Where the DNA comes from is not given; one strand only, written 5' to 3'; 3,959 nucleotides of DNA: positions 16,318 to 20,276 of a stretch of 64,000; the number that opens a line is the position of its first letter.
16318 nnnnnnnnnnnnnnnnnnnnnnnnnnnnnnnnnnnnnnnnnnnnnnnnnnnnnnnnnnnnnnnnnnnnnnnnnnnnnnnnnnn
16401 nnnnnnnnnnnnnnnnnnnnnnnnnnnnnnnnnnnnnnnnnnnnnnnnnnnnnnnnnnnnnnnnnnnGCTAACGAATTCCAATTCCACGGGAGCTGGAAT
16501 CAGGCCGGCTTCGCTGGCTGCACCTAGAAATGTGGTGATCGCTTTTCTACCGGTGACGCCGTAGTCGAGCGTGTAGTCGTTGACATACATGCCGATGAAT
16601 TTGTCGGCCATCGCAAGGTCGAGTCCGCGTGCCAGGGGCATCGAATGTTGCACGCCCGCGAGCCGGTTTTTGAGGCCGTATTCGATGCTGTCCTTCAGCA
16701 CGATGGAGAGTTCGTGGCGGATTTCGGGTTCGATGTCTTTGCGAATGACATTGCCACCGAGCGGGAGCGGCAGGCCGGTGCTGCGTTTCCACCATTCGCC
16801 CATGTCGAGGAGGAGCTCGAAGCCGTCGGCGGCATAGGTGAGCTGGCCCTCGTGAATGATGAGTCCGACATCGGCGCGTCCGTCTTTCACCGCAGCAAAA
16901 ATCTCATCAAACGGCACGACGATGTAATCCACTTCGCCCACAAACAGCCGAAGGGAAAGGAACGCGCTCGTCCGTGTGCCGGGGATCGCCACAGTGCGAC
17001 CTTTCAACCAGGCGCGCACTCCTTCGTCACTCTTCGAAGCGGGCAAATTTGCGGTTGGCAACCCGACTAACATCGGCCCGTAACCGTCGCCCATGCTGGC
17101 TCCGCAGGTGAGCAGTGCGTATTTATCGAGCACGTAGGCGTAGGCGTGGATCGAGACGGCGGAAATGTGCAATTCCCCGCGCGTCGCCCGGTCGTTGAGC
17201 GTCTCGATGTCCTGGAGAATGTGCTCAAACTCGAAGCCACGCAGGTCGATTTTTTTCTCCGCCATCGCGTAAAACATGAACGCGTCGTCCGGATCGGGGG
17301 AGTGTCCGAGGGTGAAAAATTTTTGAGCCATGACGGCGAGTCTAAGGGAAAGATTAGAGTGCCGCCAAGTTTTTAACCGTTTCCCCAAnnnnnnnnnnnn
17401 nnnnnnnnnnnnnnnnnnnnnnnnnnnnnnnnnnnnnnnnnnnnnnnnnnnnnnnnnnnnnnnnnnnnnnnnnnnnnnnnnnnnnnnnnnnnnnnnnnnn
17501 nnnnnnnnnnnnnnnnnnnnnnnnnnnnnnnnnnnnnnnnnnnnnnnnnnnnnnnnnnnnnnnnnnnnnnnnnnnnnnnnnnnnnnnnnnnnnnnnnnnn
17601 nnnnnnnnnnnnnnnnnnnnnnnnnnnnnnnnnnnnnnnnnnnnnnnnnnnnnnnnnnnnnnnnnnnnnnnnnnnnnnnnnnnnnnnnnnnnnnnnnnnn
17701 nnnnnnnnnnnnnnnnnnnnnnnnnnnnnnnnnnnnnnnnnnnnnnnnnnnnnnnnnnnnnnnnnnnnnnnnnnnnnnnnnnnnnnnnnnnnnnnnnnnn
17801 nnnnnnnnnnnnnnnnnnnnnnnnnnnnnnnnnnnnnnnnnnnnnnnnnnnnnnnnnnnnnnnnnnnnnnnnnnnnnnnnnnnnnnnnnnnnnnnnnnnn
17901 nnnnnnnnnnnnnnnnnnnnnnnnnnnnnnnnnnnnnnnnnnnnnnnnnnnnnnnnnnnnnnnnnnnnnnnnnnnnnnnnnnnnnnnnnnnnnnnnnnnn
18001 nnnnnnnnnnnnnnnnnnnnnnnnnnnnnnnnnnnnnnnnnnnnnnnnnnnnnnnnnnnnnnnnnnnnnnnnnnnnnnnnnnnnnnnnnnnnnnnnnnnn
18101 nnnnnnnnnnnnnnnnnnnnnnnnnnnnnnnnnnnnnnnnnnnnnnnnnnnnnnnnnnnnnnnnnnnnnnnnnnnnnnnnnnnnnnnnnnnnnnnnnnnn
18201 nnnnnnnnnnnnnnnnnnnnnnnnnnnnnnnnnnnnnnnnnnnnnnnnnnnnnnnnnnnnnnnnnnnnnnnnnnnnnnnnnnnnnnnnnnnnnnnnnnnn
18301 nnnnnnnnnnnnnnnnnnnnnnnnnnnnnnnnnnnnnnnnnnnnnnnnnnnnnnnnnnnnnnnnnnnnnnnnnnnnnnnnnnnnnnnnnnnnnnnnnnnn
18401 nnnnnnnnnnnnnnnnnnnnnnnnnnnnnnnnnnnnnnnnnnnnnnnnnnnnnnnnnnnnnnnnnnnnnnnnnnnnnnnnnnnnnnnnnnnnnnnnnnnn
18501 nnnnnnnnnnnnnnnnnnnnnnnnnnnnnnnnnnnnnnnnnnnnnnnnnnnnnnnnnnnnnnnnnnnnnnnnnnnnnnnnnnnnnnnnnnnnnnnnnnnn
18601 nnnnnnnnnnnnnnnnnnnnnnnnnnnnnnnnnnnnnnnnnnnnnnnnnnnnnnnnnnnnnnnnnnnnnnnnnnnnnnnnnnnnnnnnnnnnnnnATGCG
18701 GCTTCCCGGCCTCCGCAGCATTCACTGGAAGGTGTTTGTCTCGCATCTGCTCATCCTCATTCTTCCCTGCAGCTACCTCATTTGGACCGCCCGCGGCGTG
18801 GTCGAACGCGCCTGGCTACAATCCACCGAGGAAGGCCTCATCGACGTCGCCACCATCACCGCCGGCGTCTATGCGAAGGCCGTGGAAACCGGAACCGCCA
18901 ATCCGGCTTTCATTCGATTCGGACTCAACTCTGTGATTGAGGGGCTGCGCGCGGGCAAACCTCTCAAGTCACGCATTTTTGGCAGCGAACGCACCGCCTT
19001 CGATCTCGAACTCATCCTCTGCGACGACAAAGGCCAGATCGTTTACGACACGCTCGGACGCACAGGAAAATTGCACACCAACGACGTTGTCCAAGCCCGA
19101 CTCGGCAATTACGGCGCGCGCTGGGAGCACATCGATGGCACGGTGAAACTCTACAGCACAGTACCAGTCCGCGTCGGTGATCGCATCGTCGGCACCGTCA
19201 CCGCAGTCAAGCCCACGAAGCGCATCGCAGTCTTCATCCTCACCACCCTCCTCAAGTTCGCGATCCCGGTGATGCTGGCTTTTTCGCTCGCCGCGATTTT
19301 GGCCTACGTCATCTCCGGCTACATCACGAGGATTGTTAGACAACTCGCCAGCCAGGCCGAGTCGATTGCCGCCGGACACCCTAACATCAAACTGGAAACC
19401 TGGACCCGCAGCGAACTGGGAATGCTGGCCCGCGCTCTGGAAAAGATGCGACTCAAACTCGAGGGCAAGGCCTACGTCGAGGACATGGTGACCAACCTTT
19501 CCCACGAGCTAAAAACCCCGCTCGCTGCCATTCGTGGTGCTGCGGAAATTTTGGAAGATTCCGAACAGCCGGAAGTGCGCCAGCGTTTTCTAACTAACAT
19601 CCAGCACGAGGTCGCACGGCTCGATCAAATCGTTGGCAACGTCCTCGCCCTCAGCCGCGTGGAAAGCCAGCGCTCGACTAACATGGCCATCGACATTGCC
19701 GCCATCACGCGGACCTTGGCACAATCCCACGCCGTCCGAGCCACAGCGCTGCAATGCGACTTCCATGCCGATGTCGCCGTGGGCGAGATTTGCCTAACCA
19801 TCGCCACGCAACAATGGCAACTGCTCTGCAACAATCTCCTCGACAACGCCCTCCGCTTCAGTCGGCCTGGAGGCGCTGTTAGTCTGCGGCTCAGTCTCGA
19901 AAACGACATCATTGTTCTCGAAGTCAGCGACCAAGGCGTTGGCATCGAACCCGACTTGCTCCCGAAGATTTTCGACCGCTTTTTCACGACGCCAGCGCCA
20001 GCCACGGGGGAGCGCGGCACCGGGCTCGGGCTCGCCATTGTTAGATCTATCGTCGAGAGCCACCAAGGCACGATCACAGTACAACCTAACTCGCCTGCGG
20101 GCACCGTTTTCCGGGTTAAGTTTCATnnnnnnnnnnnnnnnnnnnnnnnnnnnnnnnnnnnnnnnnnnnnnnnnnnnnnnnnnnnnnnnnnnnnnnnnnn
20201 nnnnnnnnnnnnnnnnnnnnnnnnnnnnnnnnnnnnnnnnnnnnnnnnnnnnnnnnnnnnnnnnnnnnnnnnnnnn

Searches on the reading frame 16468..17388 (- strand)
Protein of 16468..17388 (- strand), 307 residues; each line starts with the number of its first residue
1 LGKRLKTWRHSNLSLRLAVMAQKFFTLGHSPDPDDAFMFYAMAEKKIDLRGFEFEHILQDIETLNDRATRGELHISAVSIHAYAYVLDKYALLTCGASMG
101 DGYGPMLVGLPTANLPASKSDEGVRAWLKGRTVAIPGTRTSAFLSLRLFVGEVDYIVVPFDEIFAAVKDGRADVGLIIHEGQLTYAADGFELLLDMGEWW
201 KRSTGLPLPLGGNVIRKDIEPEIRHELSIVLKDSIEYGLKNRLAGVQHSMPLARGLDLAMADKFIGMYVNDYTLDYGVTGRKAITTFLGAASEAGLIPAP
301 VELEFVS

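Call 22: find_homologous_proteins(query=window:16468-17388:-, max_evalue=1e-60)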
Query window:16468-17388:- (307 aa): 7995 proteins with E <= 1e-60 among 8000 candidates; the best 120 are listed.
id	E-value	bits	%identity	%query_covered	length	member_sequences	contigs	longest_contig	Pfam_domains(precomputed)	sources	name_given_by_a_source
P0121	2.4e-175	600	94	92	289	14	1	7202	PF02621.20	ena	-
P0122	6.5e-169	579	90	93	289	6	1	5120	PF02621.20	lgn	-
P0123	1.9e-163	561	87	94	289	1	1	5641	PF02621.20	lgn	-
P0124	8.0e-163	559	85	94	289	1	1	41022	PF02621.20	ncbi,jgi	-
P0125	8.3e-163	559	85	94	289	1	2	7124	PF02621.20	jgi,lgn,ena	-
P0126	1.0e-154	533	80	94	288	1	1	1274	PF02621.20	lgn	-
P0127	8.4e-153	526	80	93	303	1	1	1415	PF02621.20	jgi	-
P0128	1.3e-150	519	81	92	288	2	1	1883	PF02621.20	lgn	-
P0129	1.5e-147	509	79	92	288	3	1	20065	PF02621.20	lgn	-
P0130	4.7e-146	504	79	92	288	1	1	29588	PF02621.20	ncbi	ncbi:MAG TPA: MqnA/MqnD/SBP family protein [Chthoniobacterales bacterium]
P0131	5.8e-138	477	75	92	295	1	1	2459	PF02621.20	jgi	jgi:1,4-dihydroxy-6-naphthoate synthase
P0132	1.8e-137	476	76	92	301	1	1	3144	PF02621.20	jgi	jgi:1,4-dihydroxy-6-naphthoate synthase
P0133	3.0e-137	475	73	93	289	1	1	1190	PF02621.20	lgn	-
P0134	3.8e-137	475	74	92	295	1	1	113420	PF02621.20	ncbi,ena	-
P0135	5.5e-137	474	74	92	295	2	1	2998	PF02621.20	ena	-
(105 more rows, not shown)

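Call 23: find_encoding_contigs(protein=P0124, flank=10000, max_places=3)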
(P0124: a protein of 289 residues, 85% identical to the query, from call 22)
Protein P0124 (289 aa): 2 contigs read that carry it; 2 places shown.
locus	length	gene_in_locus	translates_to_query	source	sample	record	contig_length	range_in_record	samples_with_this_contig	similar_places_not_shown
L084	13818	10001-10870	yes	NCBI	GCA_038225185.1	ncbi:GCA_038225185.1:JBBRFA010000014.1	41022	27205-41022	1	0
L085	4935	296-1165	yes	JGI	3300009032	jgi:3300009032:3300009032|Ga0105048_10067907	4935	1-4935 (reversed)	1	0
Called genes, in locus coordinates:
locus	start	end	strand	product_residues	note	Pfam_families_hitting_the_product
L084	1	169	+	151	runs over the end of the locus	-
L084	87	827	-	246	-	PF01925:TauE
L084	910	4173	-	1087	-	PF02837:Glyco_hydro_2_N, PF22666:Glyco_hydro_2_N2 (weak), PF00703:Glyco_hydro_2, PF02836:Glyco_hydro_2_C, PF16353:LacZ_4, PF02929:Bgal_small_N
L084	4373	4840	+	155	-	-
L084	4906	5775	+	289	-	PF02811:PHP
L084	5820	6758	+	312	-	PF13409:GST_N_2, PF13410:GST_C_2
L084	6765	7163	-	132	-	PF13778:DUF4174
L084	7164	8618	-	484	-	PF00672:HAMP, PF00512:HisKA, PF02518:HATPase_c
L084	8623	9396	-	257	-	PF03437:BtpA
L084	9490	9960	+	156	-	PF00293:NUDIX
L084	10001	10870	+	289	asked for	PF02621:VitK2_biosynth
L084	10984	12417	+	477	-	PF13598:DUF4139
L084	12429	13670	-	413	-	-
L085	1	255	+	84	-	?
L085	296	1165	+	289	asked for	PF02621:VitK2_biosynth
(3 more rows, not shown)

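Call 24: find_encoding_contigs(protein=P0121, flank=10000, max_places=4)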
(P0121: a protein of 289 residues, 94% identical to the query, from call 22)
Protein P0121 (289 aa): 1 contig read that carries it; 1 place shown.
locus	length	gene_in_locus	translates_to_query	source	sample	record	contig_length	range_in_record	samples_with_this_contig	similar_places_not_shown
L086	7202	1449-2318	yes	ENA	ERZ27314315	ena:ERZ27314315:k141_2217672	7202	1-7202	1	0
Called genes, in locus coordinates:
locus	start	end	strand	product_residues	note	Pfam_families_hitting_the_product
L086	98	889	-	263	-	PF03437:BtpA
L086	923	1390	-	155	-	-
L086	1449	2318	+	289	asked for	PF02621:VitK2_biosynth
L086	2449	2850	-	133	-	PF01850:PIN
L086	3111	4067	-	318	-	PF13495:Phage_int_SAM_4 (faint), PF02899:Phage_int_SAM_1, PF00589:Phage_integrase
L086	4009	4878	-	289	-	PF01259:SAICAR_synt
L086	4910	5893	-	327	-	PF02746:MR_MLE_N, PF13378:MR_MLE_C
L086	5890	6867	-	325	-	-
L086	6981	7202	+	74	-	?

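Call 25: find_encoding_contigs(protein=P0130, flank=10000, max_places=3)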
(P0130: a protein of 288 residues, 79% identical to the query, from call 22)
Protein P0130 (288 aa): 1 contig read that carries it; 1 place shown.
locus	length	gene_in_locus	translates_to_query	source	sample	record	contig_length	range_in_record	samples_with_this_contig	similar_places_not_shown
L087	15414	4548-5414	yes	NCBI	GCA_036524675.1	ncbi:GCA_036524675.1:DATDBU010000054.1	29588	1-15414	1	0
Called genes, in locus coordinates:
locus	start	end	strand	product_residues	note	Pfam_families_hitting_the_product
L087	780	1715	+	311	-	-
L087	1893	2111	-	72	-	PF13495:Phage_int_SAM_4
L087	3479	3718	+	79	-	-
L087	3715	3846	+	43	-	-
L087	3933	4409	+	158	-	PF00293:NUDIX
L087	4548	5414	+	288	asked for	PF02621:VitK2_biosynth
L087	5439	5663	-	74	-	-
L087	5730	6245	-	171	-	PF00436:SSB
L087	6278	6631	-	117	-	PF01250:Ribosomal_S6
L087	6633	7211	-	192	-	PF01195:Pept_tRNA_hydro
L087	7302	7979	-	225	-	PF01386:Ribosomal_L25p, PF14693:Ribosomal_TL5_C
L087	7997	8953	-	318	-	PF13793:Pribosyltran_N, PF00156:Pribosyltran, PF14572:Pribosyl_synth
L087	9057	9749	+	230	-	PF01209:Ubie_methyltran, PF13489:Methyltransf_23, PF13847:Methyltransf_31 (weak), PF08241:Methyltransf_11, PF08242:Methyltransf_12 (weak), PF13649:Methyltransf_25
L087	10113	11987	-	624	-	PF07715:Plug, PF00593:TonB_dep_Rec_b-barrel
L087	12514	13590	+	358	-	PF01408:GFO_IDH_MocA, PF22725:GFO_IDH_MocA_C3, PF02894:GFO_IDH_MocA_C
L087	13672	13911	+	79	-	-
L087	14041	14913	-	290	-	PF01226:Form_Nir_trans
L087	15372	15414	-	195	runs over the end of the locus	PF00583:Acetyltransf_1, PF13508:Acetyltransf_7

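Call 49: search_protein_families(library=pfam, proteins=[L087:753-1712:+, L087:2608-3165:-], max_evalue=0.001)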
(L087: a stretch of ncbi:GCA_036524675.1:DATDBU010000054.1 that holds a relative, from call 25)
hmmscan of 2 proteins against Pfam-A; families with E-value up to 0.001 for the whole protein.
L087:753-1712:+ (320 aa): 0 families

L087:2608-3165:- (186 aa): 0 families

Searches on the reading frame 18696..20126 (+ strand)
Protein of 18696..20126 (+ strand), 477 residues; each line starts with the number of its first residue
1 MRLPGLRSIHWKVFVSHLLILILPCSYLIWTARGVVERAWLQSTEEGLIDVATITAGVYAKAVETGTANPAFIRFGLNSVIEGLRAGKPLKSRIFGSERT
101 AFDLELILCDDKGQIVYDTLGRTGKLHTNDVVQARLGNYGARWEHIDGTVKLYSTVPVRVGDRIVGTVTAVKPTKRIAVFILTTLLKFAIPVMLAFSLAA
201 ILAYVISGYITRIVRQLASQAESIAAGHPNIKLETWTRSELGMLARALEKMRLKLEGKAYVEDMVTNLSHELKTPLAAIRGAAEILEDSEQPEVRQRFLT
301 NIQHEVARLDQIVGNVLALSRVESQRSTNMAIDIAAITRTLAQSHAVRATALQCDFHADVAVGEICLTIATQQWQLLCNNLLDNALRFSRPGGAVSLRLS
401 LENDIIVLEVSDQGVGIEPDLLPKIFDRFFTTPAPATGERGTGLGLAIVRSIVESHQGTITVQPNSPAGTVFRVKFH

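Call 33: search_protein_families(library=pfam, proteins=[window:18696-20126:+], max_evalue=0.00001)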
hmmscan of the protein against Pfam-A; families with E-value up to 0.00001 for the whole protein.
window:18696-20126:+ (477 aa): 3 families
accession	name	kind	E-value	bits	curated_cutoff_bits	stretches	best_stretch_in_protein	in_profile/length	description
PF02518.31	HATPase_c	-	2.8e-26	92.6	26.4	1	375-476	7-107/111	Histidine kinase-, DNA gyrase B-, and HSP90-like ATPase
PF00512.31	HisKA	-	4.8e-19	68.6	26.9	1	262-324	3-65/66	His Kinase A (phospho-acceptor) domain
PF00672.30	HAMP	-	5.7e-09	36.6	25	1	206-256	2-52/53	HAMP domain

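Call 55: find_homologous_proteins(query=window:18696-20126:+, max_evalue=1e-80)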
Query window:18696-20126:+ (477 aa): 319 proteins with E <= 1e-80 among 8000 candidates; the best 120 are listed.
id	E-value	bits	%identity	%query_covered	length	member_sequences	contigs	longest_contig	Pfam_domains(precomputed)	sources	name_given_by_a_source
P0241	0.0e+0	1049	100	100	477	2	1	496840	PF00672.31,PF02518.32,PF00512.32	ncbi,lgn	-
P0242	3.5e-246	835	79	100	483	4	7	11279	PF00672.31,PF02518.32,PF00512.32,PF14501.13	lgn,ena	-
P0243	5.9e-199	680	68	99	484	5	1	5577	PF00672.31,PF02518.32,PF00512.32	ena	-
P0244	1.4e-197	675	67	100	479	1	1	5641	PF00672.31,PF02518.32,PF00512.32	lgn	-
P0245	1.7e-193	662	64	99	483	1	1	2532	PF00672.31,PF02518.32,PF00512.32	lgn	-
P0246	2.5e-135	470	49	100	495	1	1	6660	PF00672.31,PF02518.32,PF00512.32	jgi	jgi:two-component system sensor histidine kinase CreC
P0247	2.7e-133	463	48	99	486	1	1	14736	PF00672.31,PF02518.32,PF00512.32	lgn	-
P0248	8.1e-133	462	49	100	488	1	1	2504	PF00672.31,PF02518.32,PF00512.32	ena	-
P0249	2.0e-132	460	50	100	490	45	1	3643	PF00672.31,PF02518.32,PF00512.32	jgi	-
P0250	2.6e-132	460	50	100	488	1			PF00672.31,PF02518.32,PF00512.32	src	-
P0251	4.3e-132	459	49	100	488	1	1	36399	PF00672.31,PF02518.32,PF00512.32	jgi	jgi:two-component system, OmpR family, sensor histidine kinase CreC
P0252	5.0e-131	456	48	100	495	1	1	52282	PF00672.31,PF02518.32,PF00512.32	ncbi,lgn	-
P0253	5.7e-131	455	49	100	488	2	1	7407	PF00672.31,PF02518.32,PF00512.32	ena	-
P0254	7.2e-130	452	49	100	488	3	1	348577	PF00672.31,PF02518.32,PF00512.32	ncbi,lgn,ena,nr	ncbi:MAG TPA: ATP-binding protein [Chthoniobacterales bacterium]|nr:ATP-binding protein [Chthoniobac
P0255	8.9e-130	452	49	100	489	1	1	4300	PF00672.31,PF02518.32,PF00512.32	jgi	jgi:two-component system sensor histidine kinase CreC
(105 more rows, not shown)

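Call 56: find_encoding_contigs(protein=P0242, flank=10000, max_places=4)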
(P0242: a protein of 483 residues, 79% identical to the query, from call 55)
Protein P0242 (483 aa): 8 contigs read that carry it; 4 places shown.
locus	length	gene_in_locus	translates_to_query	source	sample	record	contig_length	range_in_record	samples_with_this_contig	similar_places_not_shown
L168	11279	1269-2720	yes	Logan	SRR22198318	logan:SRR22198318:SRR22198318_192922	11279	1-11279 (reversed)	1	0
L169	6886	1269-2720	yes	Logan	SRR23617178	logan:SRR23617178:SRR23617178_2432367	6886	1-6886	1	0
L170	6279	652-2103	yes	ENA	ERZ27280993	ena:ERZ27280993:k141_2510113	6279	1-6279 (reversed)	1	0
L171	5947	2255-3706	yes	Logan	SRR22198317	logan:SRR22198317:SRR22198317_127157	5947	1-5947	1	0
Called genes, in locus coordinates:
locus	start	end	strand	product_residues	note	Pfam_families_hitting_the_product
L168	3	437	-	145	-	?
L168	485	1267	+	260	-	PF03437:BtpA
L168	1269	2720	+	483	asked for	PF00672:HAMP, PF00512:HisKA, PF02518:HATPase_c, PF14501:HATPase_c_5 (weak)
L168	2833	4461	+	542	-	-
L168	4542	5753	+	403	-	PF06123:CreD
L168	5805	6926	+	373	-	PF03739:LptF_LptG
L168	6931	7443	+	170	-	-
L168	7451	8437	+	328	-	PF01207:Dus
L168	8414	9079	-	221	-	PF02586:SRAP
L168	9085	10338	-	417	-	PF00817:IMS, PF11799:IMS_C, PF13438:DUF4113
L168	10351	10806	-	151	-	PF00717:Peptidase_S24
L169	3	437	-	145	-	?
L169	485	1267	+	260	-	PF03437:BtpA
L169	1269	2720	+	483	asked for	PF00672:HAMP, PF00512:HisKA, PF02518:HATPase_c, PF14501:HATPase_c_5 (weak)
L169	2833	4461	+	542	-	-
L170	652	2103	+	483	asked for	PF00672:HAMP, PF00512:HisKA, PF02518:HATPase_c, PF14501:HATPase_c_5 (weak)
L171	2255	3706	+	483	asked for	PF00672:HAMP, PF00512:HisKA, PF02518:HATPase_c, PF14501:HATPase_c_5 (weak)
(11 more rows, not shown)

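Call 57: find_encoding_contigs(protein=P0244, flank=10000, max_places=2)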
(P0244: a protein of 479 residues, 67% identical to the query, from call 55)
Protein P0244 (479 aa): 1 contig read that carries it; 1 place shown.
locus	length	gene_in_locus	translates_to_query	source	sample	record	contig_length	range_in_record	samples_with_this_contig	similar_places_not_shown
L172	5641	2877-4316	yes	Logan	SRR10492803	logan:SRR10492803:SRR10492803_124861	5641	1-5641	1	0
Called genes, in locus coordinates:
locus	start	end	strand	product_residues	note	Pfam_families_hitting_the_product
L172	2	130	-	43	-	?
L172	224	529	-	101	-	-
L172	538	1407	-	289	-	PF02621:VitK2_biosynth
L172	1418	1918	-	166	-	PF00293:NUDIX, PF14815:NUDIX_4 (faint)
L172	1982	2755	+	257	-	PF03437:BtpA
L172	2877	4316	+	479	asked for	PF00672:HAMP, PF00512:HisKA, PF02518:HATPase_c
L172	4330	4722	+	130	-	PF13778:DUF4174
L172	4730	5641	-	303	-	?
